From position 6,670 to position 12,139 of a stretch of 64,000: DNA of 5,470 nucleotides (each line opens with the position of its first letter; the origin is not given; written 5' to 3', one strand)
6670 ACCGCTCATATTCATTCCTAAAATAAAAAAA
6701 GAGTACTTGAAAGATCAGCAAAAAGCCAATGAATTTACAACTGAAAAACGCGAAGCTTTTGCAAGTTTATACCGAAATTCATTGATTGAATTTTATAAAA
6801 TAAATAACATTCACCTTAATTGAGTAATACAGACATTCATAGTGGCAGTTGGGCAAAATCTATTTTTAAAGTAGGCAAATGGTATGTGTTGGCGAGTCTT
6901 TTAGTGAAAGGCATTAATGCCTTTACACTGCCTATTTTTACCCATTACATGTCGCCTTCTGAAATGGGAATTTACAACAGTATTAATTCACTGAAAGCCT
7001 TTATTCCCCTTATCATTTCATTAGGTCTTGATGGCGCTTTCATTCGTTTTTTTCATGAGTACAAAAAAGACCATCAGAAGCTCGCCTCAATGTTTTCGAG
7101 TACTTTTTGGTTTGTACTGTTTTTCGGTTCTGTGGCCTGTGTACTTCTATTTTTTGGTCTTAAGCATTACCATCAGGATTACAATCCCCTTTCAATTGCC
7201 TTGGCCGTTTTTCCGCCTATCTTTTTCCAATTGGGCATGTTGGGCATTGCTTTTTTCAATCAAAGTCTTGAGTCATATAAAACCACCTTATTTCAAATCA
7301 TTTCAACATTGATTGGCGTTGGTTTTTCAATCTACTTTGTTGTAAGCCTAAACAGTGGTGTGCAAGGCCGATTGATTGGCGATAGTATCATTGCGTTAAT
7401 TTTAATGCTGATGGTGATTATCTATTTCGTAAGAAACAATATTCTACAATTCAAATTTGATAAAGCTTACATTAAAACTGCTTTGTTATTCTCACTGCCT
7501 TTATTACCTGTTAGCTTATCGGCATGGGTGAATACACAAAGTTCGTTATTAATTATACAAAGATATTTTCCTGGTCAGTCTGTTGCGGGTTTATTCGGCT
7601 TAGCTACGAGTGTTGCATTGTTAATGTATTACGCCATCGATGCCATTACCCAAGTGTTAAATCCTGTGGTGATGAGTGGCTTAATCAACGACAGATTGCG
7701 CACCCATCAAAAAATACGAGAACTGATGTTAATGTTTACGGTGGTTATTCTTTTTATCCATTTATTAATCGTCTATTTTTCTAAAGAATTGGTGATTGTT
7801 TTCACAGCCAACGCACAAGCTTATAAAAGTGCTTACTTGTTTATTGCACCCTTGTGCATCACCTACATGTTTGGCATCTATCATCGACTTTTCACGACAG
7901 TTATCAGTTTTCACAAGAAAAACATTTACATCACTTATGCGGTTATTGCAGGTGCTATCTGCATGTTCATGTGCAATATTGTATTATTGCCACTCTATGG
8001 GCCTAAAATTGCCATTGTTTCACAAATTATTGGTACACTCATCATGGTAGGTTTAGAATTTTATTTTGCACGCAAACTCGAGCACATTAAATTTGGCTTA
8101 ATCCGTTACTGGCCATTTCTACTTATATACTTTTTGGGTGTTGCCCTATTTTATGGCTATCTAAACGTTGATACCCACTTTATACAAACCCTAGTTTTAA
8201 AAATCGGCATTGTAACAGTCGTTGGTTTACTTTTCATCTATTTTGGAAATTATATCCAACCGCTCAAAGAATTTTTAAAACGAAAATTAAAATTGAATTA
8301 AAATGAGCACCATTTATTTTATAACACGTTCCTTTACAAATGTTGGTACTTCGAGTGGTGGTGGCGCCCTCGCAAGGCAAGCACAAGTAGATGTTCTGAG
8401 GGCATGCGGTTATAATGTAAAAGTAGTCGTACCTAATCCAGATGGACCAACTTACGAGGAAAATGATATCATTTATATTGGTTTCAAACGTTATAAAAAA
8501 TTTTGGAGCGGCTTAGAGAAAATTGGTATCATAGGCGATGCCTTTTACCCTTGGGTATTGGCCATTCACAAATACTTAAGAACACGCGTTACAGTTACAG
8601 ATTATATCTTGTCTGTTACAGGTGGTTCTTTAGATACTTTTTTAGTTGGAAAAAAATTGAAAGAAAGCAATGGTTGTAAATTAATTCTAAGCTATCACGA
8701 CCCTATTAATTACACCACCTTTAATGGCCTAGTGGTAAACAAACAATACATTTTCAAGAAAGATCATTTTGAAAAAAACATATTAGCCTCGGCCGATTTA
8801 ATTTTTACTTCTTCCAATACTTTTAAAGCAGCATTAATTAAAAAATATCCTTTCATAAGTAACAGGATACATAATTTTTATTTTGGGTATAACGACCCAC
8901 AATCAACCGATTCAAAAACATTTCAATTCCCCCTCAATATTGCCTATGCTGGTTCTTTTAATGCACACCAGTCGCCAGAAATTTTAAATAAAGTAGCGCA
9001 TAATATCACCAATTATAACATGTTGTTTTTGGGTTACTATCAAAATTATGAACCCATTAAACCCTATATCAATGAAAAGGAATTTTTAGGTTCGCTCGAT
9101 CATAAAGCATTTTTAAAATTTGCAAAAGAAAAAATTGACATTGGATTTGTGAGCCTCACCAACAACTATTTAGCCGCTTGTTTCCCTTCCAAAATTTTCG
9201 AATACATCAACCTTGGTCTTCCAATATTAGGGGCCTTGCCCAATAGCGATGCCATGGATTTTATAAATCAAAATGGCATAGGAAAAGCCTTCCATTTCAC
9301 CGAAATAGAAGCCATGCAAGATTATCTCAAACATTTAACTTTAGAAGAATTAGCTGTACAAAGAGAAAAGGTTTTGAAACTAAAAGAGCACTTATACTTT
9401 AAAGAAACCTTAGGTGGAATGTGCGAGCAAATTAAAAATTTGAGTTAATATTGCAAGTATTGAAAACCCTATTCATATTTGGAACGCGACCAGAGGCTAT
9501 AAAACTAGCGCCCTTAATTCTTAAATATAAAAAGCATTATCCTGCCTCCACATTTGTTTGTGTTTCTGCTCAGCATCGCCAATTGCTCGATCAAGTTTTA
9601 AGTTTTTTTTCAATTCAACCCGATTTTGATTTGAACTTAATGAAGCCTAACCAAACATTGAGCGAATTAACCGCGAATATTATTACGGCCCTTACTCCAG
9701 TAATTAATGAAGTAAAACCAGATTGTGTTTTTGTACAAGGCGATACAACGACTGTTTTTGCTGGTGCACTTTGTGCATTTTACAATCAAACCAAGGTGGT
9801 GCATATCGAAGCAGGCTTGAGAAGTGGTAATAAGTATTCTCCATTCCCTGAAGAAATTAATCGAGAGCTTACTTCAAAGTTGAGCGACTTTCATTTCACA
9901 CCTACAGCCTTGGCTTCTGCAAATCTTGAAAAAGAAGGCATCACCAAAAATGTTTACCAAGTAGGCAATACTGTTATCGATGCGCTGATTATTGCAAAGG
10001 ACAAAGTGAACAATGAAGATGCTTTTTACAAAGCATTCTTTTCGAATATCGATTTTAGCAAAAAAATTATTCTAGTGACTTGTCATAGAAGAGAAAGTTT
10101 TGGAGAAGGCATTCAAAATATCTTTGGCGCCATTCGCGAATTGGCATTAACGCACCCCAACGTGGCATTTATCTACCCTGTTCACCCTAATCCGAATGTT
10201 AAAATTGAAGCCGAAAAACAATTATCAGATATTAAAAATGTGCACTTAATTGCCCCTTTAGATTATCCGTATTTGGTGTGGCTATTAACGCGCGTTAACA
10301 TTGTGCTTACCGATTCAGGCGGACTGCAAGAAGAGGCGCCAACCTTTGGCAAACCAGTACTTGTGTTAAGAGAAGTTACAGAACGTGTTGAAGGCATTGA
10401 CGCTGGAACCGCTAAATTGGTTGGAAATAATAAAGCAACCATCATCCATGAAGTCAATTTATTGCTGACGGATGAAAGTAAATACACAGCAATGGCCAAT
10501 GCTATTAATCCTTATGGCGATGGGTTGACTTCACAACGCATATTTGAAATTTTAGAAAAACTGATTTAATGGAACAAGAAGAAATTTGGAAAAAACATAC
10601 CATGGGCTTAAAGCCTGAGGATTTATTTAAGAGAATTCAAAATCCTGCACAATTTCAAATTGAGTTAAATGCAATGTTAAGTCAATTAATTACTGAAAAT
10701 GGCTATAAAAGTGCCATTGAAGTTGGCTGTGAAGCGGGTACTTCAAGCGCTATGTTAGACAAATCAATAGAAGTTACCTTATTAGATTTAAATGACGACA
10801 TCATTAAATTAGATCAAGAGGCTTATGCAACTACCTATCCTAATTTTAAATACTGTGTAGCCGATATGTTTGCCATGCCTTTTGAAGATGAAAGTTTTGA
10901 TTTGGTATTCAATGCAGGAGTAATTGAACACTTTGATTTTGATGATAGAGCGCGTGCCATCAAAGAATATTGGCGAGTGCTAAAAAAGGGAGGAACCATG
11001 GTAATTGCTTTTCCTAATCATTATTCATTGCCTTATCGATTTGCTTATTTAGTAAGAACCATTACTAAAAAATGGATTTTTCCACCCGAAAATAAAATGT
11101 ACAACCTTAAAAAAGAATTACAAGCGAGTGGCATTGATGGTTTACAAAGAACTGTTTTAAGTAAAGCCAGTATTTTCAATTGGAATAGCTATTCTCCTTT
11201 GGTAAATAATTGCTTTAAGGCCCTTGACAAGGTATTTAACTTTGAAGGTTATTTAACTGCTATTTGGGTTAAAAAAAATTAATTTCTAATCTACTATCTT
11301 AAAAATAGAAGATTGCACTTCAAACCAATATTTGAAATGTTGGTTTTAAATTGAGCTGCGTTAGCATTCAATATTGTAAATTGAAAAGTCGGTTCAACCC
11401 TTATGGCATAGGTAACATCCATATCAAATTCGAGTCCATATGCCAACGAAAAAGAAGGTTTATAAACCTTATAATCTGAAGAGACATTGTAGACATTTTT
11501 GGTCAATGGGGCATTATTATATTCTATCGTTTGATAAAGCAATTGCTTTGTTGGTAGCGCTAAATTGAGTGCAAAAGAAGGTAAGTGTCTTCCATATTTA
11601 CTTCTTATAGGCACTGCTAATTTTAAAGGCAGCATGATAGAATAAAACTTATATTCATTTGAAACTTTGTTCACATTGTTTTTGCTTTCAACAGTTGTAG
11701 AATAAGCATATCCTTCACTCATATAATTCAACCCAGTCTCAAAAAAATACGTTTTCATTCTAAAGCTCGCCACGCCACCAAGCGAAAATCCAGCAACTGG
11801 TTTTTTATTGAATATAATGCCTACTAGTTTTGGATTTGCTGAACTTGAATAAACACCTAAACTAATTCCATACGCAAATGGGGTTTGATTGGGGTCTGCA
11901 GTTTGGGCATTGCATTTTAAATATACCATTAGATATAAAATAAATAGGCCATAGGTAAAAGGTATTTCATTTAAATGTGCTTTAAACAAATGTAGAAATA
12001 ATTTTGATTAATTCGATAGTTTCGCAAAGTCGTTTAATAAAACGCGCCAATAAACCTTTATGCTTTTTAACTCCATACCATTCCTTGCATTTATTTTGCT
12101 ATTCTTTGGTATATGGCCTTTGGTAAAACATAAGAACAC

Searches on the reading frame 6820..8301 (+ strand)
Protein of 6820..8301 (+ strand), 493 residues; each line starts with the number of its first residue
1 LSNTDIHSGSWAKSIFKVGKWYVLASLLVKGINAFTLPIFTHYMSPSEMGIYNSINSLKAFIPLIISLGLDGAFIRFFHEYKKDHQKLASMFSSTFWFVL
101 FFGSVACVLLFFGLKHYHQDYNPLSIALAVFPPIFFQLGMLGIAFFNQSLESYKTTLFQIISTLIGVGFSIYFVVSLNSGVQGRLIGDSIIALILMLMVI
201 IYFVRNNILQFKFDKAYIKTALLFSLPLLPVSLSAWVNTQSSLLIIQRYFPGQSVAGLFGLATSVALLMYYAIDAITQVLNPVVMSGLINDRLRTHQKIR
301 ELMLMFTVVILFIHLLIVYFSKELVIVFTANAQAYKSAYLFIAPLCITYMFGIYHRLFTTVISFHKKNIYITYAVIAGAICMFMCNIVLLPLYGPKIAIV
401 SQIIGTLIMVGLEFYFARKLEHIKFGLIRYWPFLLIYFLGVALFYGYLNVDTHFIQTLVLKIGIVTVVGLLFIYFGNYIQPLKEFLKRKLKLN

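Call 99: search_protein_families(library=pfam, proteins=[window:6820-8301:+], max_evalue=0.0001)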
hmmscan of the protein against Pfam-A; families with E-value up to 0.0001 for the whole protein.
window:6820-8301:+ (493 aa): 2 families
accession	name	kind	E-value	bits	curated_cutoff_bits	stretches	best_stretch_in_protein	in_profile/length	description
PF13440.11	Polysacc_synt_3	-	4.5e-15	56.1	23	1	44-328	6-283/293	Polysaccharide biosynthesis protein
PF01943.22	Polysacc_synt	-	2.2e-14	54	28.2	1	21-284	7-270/274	Polysaccharide biosynthesis protein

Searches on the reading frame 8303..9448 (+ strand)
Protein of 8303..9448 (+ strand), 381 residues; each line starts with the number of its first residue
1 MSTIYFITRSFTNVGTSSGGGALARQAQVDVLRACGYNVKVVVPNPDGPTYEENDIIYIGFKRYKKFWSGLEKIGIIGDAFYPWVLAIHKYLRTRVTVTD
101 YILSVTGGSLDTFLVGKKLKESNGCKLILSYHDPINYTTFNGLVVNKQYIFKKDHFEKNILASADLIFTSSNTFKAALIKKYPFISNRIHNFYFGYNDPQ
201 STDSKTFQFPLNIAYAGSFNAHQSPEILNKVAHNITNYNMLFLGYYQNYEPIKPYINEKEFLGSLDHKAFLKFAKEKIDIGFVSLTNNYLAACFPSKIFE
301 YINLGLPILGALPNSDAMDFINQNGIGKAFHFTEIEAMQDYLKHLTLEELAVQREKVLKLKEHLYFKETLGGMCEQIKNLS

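Call 99: search_protein_families(library=pfam, proteins=[window:8303-9448:+], max_evalue=0.0001)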
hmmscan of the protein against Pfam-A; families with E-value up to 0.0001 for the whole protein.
window:8303-9448:+ (381 aa): 1 family
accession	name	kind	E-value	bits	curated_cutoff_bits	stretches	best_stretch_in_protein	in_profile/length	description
PF13439.12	Glyco_transf_4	-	1.5e-06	28.8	28.5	1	32-190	15-160/170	Glycosyltransferase Family 4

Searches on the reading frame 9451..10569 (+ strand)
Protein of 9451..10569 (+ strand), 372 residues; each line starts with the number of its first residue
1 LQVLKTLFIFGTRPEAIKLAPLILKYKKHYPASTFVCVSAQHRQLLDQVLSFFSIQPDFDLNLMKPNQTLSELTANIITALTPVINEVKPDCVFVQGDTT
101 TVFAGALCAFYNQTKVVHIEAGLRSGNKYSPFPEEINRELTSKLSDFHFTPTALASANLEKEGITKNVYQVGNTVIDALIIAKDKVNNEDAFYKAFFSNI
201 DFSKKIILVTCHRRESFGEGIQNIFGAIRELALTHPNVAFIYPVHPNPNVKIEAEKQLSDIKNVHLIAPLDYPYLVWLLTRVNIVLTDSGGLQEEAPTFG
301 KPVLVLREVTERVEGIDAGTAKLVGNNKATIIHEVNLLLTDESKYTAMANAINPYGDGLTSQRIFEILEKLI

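Call 99: search_protein_families(library=pfam, proteins=[window:9451-10569:+], max_evalue=0.0001)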
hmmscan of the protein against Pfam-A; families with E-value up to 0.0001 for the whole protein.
window:9451-10569:+ (372 aa): 1 family
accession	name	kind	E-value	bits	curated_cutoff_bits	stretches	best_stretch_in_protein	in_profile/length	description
PF02350.25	Epimerase_2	-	3e-112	375.3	30.6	1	31-369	8-347/347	UDP-N-acetylglucosamine 2-epimerase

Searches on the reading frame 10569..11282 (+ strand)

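Call 99: search_protein_families(library=pfam, proteins=[window:10569-11282:+], max_evalue=0.0001)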
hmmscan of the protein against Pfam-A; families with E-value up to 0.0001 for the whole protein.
window:10569-11282:+ (237 aa): 6 families
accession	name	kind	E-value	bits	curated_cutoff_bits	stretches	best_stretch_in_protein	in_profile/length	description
PF08241.18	Methyltransf_11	-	1.2e-19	71.1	21.2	1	51-146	2-95/95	Methyltransferase domain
PF13649.12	Methyltransf_25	-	6.7e-18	65.6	27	1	50-142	2-97/97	Methyltransferase domain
PF13847.12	Methyltransf_31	-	1.3e-13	51.3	27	1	48-157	6-121/145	Methyltransferase domain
PF01209.24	Ubie_methyltran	-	2.7e-10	40.4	20.1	1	44-160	72-166/233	ubiE/COQ5 methyltransferase family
PF08242.18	Methyltransf_12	-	8.4e-10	39.7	30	1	50-143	1-97/98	Methyltransferase domain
PF13489.12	Methyltransf_23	-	5.6e-05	23.4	27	1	47-153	24-123/164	Methyltransferase domain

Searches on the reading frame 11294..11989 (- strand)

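Call 7: search_protein_families(library=pfam, proteins=[window:11294-11989:-], max_evalue=0.001)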
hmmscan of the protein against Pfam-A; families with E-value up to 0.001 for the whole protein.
window:11294-11989:- (231 aa): 2 families
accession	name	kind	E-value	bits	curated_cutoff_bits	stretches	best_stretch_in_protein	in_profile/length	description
PF13568.12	OMP_b-brl_2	-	6.1e-08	33.4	27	1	28-173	2-141/175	Outer membrane protein beta-barrel domain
PF13505.12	OMP_b-brl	-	0.00023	21.8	28.7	1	26-225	9-173/175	Outer membrane protein beta-barrel domain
